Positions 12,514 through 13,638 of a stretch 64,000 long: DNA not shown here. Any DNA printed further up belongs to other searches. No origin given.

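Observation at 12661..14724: Surface protein combining a pilin-like N-terminus, a poly-Thr stalk and two tandem C-terminal Hint (intein-like) domains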

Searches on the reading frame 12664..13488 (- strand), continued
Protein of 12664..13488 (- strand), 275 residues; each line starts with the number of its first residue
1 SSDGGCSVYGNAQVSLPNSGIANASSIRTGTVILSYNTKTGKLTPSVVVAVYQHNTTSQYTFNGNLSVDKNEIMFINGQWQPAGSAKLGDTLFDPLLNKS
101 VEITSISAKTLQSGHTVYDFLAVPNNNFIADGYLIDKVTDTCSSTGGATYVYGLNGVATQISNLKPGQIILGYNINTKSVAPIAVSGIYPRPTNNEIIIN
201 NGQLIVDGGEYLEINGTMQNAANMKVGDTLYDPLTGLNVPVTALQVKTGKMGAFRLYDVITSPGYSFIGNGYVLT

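Call 27: fold_search(model_id=the predicted structure, library=pdb)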
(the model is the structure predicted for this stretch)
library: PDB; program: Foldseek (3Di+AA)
matches with E <= 10: 290; with E <= 0.001: 50
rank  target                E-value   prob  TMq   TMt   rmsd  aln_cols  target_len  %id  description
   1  6y75_A                1.1e-09  1.00  0.44  0.78   2.4       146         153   20  BIL2 domain from T.thermophila BUBL1 locus (C1A-N143A) (released 2021-02-03)
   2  6tmm_BBB              2.7e-09  1.00  0.43  0.73   3.0       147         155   20  BIL2 domain from T.thermophila BUBL1 locus (C1A-N143A) (released 2020-12-16)
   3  6y75_B                3.3e-09  1.00  0.45  0.81   2.2       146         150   19  BIL2 domain from T.thermophila BUBL1 locus (C1A-N143A) (released 2021-02-03)
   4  6tmm_AAA              8.0e-09  1.00  0.43  0.74   2.6       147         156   20  BIL2 domain from T.thermophila BUBL1 locus (C1A-N143A) (released 2020-12-16)
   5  2lwy_MODEL_1_A        3.4e-07  1.00  0.44  0.85   1.9       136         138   15  Solution Structure of Bacterial Intein-Like domain from Clostridium thermocellum (released 2013-05-08)
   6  6fre                  6.0e-07  1.00  0.41  0.70   2.9       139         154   17  Crystal structure of G-1F/H73A mutant of Ssp DnaB Mini-Intein variant M86 (released 2019-01-30)
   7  6frh_B                1.5e-06  1.00  0.42  0.74   3.5       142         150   18  Crystal structure of Ssp DnaB Mini-Intein variant M86 (released 2019-01-30)
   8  6frg                  1.6e-06  1.00  0.38  0.64   7.6       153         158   16  Crystal structure of G-1F mutant of Ssp DnaB Mini-Intein variant M86 (released 2019-01-30)
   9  1mi8                  2.3e-06  1.00  0.42  0.77   2.8       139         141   18  2.0 Angstrom crystal structure of a DnaB intein from Synechocystis sp. PCC 6803 (released 2003-08-19)
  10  6rpq                  3.0e-06  1.00  0.39  0.42  13.4       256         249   12  Crystal structure of PhoCDC21-1 intein (released 2019-08-14)
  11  2in0                  3.9e-06  1.00  0.37  0.69   3.9       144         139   13  crystal structure of Mtu recA intein splicing domain (released 2007-05-01)
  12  6frh_A                5.0e-06  1.00  0.41  0.69   3.2       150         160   18  Crystal structure of Ssp DnaB Mini-Intein variant M86 (released 2019-01-30)
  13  6riz                  9.4e-06  1.00  0.39  0.79   2.8       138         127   17  Crystal structure of gp41-1 intein (C1A, F65W, D107C) (released 2020-04-29)
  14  5i0a                  9.4e-06  1.00  0.38  0.69   3.9       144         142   13  RecA mini intein in complex with cisplatin (released 2016-09-21)
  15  4o1r                  1.1e-05  1.00  0.41  0.77   2.8       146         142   17  Crystal structure of NpuDnaB intein (released 2014-03-19)
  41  1at0                  3.6e-04  1.00  0.37  0.65   3.9       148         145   15  17-kDA fragment of hedgehog C-terminal autoprocessing domain (released 1997-11-12)
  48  8r2c                  8.6e-04  1.00  0.34  0.52   3.3       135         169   12  Crystal structure of the Vint domain from Tetrahymena thermophila (released 2024-02-28)
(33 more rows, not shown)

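Call 28: search_protein_families(library=pfam, alignment_id=A2, max_evalue=0.001)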
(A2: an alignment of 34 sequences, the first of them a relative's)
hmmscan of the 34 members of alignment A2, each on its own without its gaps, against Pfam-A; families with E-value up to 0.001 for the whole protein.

A. member 1, P0017 (603 aa): 0 families

B. families by the number of members that match (of 34 scanned): 35 families (the first 25 are shown)
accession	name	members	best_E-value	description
PF07591.16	PT-HINT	28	5.8e-44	Pretoxin HINT domain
PF01079.26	Hint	24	1.6e-47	Hint module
PF05203.21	Hom_end_hint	24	4.2e-46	Hom_end-associated Hint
PF14623.11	Vint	24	4.3e-36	Hint-domain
PF13403.11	Hint_2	23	2.7e-29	Hint domain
PF14890.11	Intein_splicing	22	6.2e-22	Intein splicing domain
PF08517.17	AXH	14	1.1e-36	Ataxin-1 and HBP1 module (AXH)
PF18998.6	Flg_new_2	3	2.1e-36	Divergent InlB B-repeat domain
PF02369.22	Big_1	3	1.1e-08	Bacterial Ig-like domain (group 1)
PF18911.6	PKD_4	2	2e-14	PKD domain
PF23960.2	DUF7289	2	1.9e-13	Family of unknown function (DUF7289)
PF07495.19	Y_Y_Y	2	3.2e-12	Y_Y_Y domain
PF00041.27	fn3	2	7.1e-12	Fibronectin type III domain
PF17963.7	Big_9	2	3e-11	Bacterial Ig domain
PF25059.1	FN3_DSCAM-DSCAML_C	2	7.1e-11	DSCAM/DSCAML C-terminal Fn3-like domain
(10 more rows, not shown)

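Call 33: list_cluster_members(proteins=[P0017, P0018, P0020, P0021, P0024, P0042, P0047, P0048, P0056, P0011])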
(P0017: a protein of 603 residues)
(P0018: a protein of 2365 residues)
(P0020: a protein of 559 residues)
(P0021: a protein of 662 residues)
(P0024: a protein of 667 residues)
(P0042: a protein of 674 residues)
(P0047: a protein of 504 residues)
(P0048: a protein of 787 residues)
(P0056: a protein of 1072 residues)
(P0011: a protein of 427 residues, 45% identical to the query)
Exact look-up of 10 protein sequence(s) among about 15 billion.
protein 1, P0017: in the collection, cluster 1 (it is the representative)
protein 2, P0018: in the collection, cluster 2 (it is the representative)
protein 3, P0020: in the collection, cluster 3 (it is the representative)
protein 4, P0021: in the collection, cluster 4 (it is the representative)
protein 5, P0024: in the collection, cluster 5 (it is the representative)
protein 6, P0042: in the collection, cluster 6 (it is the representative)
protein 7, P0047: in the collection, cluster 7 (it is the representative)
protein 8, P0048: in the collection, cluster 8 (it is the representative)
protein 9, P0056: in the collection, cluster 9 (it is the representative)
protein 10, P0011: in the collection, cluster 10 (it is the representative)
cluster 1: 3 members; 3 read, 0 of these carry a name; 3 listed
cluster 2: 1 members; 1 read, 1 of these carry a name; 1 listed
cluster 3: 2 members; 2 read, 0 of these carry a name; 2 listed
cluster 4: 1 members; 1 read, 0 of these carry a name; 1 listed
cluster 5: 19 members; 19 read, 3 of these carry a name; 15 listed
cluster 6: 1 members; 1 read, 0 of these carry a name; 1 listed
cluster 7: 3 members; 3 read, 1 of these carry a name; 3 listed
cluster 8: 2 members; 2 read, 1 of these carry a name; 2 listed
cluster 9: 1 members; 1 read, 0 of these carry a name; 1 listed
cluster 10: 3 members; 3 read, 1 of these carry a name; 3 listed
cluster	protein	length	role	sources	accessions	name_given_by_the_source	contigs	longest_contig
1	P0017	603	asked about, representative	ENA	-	-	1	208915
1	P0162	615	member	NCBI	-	-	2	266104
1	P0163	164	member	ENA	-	-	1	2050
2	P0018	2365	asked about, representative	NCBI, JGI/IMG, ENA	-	hypothetical protein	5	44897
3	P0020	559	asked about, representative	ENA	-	-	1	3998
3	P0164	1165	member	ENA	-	-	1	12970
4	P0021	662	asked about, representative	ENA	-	-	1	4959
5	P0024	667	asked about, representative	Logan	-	-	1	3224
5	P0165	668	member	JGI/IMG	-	hypothetical protein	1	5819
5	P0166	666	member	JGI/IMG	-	hypothetical protein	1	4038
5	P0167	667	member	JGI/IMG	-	hypothetical protein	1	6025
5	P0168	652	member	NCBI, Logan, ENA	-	-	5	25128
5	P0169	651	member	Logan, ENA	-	-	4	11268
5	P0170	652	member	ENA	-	-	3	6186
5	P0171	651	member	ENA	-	-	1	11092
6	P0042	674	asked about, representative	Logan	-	-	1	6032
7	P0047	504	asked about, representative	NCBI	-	-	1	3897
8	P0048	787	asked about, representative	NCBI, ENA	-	-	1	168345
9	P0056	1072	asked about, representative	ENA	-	-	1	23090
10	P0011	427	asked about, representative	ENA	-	-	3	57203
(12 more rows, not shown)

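Call 34: find_related_loci(query=A1, collection=genome_contigs, flank=6000)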
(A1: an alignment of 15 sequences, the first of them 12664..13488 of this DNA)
Query A1 (275 aa) in genome_contigs; peptide patterns used: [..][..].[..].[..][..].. (x = any residue, [..] = any of these).
64 stretches matched a pattern; 18 encode a relative of the query (tblastn E <= 1e-3); 18 distinct loci.
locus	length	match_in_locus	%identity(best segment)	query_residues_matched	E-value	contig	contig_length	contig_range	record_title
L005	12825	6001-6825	71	1-275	7e-133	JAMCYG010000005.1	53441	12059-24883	MAG: Candidatus Marsarchaeota archaeon isolate FK_Sedi_B_Bin.360 NODE_1523_length_53441_cov_21.4119, whole genome shotgu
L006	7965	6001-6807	50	3-275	4e-77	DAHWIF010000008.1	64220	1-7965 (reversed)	MAG TPA_asm: Candidatus Micrarchaeota archaeon isolate clean1292 k141_795798, whole genome shotgun sequence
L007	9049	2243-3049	49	3-275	2e-75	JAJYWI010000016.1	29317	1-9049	MAG: Candidatus Micrarchaeota archaeon isolate FK3.bin110 NODE_3042_length_29317_cov_1.732169, whole genome shotgun sequ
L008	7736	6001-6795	46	7-275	5e-71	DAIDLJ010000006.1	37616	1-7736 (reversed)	MAG TPA_asm: Candidatus Micrarchaeota archaeon isolate clean425 NODE_6_length_37616_cov_3.707451, whole genome shotgun s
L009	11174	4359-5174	45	5-275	2e-65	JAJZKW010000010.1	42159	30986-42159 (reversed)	MAG: Candidatus Micrarchaeota archaeon isolate MAS1.bin63 NODE_556_length_42159_cov_27.064594, whole genome shotgun sequ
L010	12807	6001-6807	45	7-275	2e-64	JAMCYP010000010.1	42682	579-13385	MAG: Candidatus Marsarchaeota archaeon isolate FK_Sedi_B_Bin.344 NODE_2400_length_42682_cov_4.13958, whole genome shotgu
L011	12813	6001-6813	45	5-275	3e-63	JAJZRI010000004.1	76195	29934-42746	MAG: Candidatus Micrarchaeota archaeon isolate SKS1.bin82 NODE_504_length_76195_cov_4.901010, whole genome shotgun seque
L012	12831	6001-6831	44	1-275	5e-62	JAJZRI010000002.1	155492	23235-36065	MAG: Candidatus Micrarchaeota archaeon isolate SKS1.bin82 NODE_115_length_155492_cov_4.031172, whole genome shotgun sequ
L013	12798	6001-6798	44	7-274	1e-61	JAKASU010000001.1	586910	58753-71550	MAG: Candidatus Micrarchaeota archaeon isolate YP1.bin77 NODE_7_length_586910_cov_38.658937, whole genome shotgun sequen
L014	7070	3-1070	44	6-275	7e-59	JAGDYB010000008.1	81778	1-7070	MAG: Candidatus Micrarchaeota archaeon isolate KMA_Bin04 NODE_56_length_81778_cov_5.378755, whole genome shotgun sequenc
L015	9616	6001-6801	41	6-275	7e-57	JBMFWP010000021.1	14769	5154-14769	MAG: Candidatus Micrarchaeia archaeon isolate KM4364-21 NODE_21_length_14769_cov_7.370474, whole genome shotgun sequence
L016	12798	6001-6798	44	3-275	3e-54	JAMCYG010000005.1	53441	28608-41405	MAG: Candidatus Marsarchaeota archaeon isolate FK_Sedi_B_Bin.360 NODE_1523_length_53441_cov_21.4119, whole genome shotgu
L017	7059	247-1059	42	6-275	4e-60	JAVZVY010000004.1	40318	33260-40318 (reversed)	MAG: Candidatus Micrarchaeaceae archaeon isolate DRTY-9_201709_bins_2 DRTY-9_201709_bins_2_scaffold_4, whole genome shot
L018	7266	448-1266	37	5-274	8e-50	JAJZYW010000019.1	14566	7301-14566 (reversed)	MAG: Candidatus Micrarchaeota archaeon isolate TL1-5.bin78 NODE_5269_length_14566_cov_2.329940, whole genome shotgun seq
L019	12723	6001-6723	39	8-274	2e-45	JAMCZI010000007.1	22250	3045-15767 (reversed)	MAG: Candidatus Marsarchaeota archaeon isolate FK_Sedi_B_Bin.312 NODE_7845_length_22250_cov_15.5352, whole genome shotgu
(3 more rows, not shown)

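Call 46: find_homologous_proteins(query=A1, max_evalue=1e-15)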
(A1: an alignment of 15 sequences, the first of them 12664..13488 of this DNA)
Query A1 (15 sequences) (275 aa, profile of the alignment): 21 proteins with E <= 1e-15 among 8000 candidates.
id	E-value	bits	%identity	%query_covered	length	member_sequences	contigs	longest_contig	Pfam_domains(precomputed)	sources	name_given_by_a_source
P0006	5.8e-131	454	49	100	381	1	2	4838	-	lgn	-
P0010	2.7e-126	439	45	99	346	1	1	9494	-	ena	-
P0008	2.8e-126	439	49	97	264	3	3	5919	-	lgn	-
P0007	7.1e-126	438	49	97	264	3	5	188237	-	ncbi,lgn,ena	-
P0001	1.4e-121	424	100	100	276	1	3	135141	-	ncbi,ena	-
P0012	3.4e-119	416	42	98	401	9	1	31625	PF07591.16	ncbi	ncbi:MAG: Hint domain-containing protein, partial [Candidatus Micrarchaeaceae archaeon]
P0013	4.3e-115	402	40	98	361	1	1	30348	PF07591.16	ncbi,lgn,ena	-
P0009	1.4e-114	400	52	89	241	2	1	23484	-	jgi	-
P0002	7.4e-111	388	77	89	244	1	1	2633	-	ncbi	-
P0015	8.3e-105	368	40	95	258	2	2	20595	PF07591.16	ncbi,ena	-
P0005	2.1e-102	361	71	83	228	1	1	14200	-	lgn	-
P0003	3.1e-102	360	71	83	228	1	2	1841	-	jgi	jgi:hypothetical protein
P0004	4.6e-102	359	71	83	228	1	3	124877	-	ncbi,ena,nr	ncbi:hypothetical protein M1310_00735 [Candidatus Marsarchaeota archaeon]|nr:hypothetical protein [C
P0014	3.0e-100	353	43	88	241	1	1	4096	PF07591.16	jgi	-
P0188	1.5e-94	335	40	98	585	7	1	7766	-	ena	-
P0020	3.6e-93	330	40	98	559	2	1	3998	-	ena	-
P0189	1.3e-90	322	41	89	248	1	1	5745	PF07591.16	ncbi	-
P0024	1.8e-65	239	39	91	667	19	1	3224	-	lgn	-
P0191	4.3e-16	77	30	46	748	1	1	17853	PF07591.16,PF14623.12,PF05203.22,PF01079.26,PF13403.12,PF08517.18,PF14890.12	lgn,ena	-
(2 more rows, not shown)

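Call 50: list_cluster_members(proteins=[P0041, P0046, P0027, P0037, P0030, P0067, P0044, P0036, P0045, P0031])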
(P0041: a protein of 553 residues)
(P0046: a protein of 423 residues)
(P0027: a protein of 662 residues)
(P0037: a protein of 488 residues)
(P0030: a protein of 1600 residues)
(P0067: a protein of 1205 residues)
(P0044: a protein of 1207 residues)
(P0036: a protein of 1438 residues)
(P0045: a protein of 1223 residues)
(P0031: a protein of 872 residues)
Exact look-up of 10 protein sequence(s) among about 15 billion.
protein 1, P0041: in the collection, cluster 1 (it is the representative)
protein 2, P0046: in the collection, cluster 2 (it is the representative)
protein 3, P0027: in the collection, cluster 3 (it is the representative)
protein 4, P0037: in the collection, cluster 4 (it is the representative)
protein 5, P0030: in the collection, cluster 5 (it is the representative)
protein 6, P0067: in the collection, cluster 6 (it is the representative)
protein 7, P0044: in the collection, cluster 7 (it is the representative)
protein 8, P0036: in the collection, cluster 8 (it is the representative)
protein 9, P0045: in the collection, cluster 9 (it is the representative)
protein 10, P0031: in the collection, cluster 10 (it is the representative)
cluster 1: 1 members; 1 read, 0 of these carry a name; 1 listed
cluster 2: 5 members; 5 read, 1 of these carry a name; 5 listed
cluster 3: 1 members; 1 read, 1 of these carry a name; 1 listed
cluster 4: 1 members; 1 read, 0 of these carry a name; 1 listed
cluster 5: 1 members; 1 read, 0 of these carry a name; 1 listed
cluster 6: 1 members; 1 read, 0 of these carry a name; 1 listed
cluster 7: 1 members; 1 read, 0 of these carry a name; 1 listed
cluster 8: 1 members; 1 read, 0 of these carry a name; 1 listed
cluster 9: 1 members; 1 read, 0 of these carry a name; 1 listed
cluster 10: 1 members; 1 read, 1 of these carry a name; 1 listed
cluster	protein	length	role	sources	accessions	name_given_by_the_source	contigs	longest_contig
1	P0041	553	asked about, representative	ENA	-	-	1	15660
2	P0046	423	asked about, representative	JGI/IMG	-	-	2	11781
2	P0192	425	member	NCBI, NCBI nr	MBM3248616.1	MAG: hypothetical protein FJZ10_04265 [Candidatus Omnitrophica bacterium] | hypothetical protein [Candidatus Omnitrophota bacterium]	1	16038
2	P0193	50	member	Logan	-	-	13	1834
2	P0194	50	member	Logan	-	-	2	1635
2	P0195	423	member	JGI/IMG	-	-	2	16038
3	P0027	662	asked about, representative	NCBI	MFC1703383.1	polymorphic toxin-type HINT domain-containing protein [Candidatus Omnitrophota bacterium]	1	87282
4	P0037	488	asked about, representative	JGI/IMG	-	-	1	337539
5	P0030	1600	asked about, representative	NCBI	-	-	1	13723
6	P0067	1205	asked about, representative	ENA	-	-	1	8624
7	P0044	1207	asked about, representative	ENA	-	-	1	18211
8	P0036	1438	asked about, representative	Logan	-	-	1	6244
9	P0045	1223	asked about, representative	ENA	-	-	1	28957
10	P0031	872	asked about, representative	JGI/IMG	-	hypothetical protein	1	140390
